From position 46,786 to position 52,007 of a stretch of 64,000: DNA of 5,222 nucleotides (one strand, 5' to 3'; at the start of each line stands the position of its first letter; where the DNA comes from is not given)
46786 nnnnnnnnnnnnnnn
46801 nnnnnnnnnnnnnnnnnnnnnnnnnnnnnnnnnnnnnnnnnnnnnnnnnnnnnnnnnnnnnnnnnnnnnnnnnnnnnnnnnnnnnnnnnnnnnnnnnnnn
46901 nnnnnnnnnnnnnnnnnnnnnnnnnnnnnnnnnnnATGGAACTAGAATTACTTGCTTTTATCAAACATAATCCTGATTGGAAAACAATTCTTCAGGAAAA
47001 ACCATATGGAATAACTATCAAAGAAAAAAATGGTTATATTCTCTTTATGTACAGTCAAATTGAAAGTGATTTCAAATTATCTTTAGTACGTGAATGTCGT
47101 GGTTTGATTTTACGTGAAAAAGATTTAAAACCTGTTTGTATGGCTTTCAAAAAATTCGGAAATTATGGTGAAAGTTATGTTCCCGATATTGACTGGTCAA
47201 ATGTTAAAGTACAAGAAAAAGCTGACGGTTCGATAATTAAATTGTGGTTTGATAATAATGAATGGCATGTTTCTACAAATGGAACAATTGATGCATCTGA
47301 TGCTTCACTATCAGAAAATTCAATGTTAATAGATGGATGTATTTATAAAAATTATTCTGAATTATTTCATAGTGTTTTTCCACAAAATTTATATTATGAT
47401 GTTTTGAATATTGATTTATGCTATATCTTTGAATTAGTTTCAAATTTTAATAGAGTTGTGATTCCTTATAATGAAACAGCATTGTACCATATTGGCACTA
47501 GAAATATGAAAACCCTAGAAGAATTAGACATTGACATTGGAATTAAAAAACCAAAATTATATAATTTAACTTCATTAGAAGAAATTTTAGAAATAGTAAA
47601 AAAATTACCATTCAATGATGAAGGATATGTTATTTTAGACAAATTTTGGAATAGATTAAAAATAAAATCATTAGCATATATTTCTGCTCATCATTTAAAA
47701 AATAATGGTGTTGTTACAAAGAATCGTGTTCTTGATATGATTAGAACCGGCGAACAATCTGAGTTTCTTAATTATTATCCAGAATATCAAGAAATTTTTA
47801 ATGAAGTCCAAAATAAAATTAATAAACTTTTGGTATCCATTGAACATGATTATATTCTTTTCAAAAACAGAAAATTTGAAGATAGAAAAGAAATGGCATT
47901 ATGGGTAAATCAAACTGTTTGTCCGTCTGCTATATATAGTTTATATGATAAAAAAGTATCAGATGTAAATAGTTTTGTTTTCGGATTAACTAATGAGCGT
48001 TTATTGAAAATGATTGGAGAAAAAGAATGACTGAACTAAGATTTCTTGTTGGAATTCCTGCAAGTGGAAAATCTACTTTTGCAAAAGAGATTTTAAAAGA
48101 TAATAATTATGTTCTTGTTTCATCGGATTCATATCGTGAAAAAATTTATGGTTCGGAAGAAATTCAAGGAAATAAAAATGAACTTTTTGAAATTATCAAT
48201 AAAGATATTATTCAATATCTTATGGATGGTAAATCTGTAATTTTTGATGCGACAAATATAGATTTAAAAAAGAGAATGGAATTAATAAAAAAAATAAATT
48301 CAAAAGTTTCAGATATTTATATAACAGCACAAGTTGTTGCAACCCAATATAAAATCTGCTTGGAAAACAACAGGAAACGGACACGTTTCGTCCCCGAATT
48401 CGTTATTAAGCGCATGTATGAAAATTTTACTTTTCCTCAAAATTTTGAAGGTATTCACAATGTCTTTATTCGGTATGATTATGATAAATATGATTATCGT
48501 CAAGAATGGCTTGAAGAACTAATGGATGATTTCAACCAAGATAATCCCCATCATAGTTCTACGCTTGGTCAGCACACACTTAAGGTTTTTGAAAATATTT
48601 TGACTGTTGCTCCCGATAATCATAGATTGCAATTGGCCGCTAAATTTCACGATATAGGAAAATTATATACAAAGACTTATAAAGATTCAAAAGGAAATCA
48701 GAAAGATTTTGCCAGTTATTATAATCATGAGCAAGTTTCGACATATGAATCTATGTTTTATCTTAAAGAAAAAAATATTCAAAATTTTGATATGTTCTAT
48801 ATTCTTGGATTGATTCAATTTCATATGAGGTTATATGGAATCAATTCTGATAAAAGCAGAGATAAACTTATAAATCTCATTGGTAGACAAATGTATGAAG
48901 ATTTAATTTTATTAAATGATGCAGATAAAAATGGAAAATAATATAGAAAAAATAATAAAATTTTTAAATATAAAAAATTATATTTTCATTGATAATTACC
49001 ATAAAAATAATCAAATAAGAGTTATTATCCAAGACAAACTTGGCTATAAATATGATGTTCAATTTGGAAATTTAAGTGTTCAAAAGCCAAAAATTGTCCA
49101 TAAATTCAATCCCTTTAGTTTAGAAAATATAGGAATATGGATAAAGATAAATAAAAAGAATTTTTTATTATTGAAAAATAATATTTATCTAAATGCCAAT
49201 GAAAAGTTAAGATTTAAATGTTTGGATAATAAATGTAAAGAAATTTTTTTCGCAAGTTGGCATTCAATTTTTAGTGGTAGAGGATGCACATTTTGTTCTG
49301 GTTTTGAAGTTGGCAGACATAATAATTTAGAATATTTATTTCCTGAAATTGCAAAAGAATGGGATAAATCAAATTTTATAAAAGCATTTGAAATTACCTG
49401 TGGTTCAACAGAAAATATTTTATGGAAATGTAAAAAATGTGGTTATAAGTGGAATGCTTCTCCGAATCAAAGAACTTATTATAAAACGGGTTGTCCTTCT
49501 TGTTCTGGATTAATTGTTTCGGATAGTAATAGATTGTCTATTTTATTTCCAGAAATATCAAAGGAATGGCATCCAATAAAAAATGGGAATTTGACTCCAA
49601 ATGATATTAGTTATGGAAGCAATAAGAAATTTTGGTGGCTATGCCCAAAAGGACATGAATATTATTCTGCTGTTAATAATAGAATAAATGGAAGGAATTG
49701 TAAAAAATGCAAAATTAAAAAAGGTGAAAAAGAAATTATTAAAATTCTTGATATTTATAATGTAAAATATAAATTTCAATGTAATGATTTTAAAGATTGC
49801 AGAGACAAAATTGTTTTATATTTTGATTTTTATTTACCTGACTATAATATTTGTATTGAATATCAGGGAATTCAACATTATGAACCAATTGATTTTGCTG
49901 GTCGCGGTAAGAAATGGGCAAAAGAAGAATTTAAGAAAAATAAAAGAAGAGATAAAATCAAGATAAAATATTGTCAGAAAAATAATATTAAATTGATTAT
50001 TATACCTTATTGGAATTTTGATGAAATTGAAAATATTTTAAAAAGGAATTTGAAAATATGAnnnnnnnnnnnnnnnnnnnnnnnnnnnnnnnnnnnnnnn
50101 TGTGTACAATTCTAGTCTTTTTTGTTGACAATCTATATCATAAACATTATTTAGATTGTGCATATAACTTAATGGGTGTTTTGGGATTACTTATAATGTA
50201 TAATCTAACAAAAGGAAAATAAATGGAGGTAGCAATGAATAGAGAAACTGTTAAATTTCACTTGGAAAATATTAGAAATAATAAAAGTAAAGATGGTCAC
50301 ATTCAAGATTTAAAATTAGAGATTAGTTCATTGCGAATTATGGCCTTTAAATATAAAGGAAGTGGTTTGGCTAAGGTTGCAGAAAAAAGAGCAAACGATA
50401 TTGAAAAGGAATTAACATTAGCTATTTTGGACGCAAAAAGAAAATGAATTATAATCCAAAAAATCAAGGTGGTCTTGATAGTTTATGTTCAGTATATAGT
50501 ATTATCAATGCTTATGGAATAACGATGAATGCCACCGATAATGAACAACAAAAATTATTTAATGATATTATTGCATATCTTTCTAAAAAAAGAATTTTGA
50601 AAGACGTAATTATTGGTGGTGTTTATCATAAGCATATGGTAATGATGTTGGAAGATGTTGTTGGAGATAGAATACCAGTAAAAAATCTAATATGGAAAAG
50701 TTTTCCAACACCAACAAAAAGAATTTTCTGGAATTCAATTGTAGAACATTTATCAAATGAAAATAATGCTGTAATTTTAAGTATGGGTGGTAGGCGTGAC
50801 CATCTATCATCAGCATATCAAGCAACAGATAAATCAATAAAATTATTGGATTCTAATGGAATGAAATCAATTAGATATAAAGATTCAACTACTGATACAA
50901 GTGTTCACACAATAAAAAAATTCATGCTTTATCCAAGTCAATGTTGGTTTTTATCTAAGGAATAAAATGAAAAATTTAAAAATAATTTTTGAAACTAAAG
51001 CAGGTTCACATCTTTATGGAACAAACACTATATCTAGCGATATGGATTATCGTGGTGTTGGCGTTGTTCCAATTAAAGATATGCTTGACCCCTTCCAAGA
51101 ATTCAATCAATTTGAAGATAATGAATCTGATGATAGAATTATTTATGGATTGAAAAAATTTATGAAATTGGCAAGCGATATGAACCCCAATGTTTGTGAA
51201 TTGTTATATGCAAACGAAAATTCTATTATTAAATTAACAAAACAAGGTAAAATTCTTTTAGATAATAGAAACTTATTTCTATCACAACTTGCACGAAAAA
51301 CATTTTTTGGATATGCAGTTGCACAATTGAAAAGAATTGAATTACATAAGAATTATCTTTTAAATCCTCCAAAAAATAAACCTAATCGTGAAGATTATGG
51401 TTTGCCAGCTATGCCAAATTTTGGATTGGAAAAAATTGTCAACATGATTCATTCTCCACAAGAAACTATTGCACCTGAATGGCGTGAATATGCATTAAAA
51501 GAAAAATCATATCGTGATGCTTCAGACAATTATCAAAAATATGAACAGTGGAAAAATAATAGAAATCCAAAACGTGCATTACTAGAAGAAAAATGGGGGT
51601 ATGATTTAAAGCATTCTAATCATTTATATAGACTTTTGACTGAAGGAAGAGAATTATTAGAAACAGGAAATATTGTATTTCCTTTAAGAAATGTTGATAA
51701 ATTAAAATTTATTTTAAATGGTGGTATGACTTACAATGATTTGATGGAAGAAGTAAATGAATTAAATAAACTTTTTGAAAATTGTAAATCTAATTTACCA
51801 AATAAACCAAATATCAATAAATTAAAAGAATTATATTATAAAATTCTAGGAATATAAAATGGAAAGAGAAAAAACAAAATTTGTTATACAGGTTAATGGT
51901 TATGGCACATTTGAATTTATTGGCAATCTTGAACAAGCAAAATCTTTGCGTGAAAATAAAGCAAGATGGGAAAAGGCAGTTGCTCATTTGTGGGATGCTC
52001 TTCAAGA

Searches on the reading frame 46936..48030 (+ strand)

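Call 11: search_protein_families(library=phrogs, proteins=[window:46936-48030:+], max_evalue=0.001)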
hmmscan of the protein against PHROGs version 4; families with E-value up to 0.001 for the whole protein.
window:46936-48030:+ (364 aa): 1 family
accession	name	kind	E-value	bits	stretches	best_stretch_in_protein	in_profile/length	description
phrog_562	-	tail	6.8e-42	144.7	1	29-342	30-352/377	RNA ligase and tail fiber protein attachment catalyst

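Call 12: search_protein_families(library=pfam, proteins=[window:46936-48030:+], max_evalue=0.001)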
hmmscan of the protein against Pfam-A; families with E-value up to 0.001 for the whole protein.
window:46936-48030:+ (364 aa): 1 family
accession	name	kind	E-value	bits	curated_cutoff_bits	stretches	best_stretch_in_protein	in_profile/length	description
PF09511.15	RNA_lig_T4_1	-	3.2e-13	50.5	28.3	1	53-213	1-179/227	RNA ligase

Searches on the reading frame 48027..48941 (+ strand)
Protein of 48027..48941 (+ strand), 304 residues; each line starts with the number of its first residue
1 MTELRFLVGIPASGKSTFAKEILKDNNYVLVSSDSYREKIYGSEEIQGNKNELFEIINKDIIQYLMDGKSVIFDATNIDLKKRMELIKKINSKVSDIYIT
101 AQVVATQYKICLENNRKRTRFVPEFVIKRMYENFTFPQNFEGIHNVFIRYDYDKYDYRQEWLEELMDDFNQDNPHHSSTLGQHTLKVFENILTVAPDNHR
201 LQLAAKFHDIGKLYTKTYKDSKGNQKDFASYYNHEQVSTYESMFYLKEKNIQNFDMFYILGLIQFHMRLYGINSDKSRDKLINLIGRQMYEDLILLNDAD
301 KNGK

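Call 31: search_protein_families(library=phrogs, proteins=[window:48027-48941:+], max_evalue=0.0001)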
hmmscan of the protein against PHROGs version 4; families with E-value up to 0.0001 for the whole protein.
window:48027-48941:+ (304 aa): 4 families
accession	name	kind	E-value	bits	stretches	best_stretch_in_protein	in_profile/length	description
phrog_6931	-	unknown function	1.4e-33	117.6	2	3-144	186-334/343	-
phrog_505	-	other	1.4e-21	78.2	1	1-139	1-145/295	polynucleotide kinase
phrog_2071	-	other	1.5e-14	55.5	1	2-135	16-142/282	ATPase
phrog_35548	-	unknown function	3.6e-05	24.6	1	4-147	7-160/166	-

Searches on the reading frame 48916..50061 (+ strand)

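Call 31: search_protein_families(library=phrogs, proteins=[window:48916-50061:+], max_evalue=0.0001)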
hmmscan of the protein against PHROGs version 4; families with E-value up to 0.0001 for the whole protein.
window:48916-50061:+ (381 aa): 9 families
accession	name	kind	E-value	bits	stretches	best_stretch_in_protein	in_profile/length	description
phrog_559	-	DNA, RNA and nucleotide metabolism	3.7e-53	182.2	1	4-380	57-412/607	HNH endonuclease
phrog_9084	-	DNA, RNA and nucleotide metabolism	1.3e-25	91.5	1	254-369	47-156/187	homing endonuclease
phrog_4538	-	unknown function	1.7e-22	81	1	230-363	189-315/447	-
phrog_681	-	DNA, RNA and nucleotide metabolism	2.6e-13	50.5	1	10-198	241-430/576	endonuclease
phrog_7140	-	DNA, RNA and nucleotide metabolism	1.2e-12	48.3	1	248-377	104-227/423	intron encoded nuclease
phrog_34504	-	unknown function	1e-10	42.2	1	286-379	286-379/386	-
phrog_27771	-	unknown function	1.9e-10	41.1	1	283-367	448-527/549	-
phrog_19778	-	unknown function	1.4e-08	35.2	1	301-377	284-355/362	-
phrog_9902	-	unknown function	8.6e-05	23.1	0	218-351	25-151/210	-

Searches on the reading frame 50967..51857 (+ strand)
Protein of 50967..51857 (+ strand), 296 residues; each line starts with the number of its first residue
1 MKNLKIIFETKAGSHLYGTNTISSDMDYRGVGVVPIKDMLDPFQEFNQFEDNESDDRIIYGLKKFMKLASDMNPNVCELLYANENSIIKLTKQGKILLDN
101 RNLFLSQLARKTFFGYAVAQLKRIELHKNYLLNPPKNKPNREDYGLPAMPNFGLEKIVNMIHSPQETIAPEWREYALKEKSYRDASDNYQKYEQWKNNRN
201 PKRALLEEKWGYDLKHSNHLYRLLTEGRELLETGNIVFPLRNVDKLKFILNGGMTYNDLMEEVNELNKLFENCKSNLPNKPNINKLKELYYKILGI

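Call 31: search_protein_families(library=phrogs, proteins=[window:50967-51857:+], max_evalue=0.0001)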
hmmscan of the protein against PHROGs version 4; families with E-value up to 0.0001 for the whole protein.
window:50967-51857:+ (296 aa): 1 family
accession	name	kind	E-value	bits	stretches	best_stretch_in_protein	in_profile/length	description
phrog_388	-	DNA, RNA and nucleotide metabolism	5e-54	184.7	1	1-291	33-327/351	nucleotidyltransferase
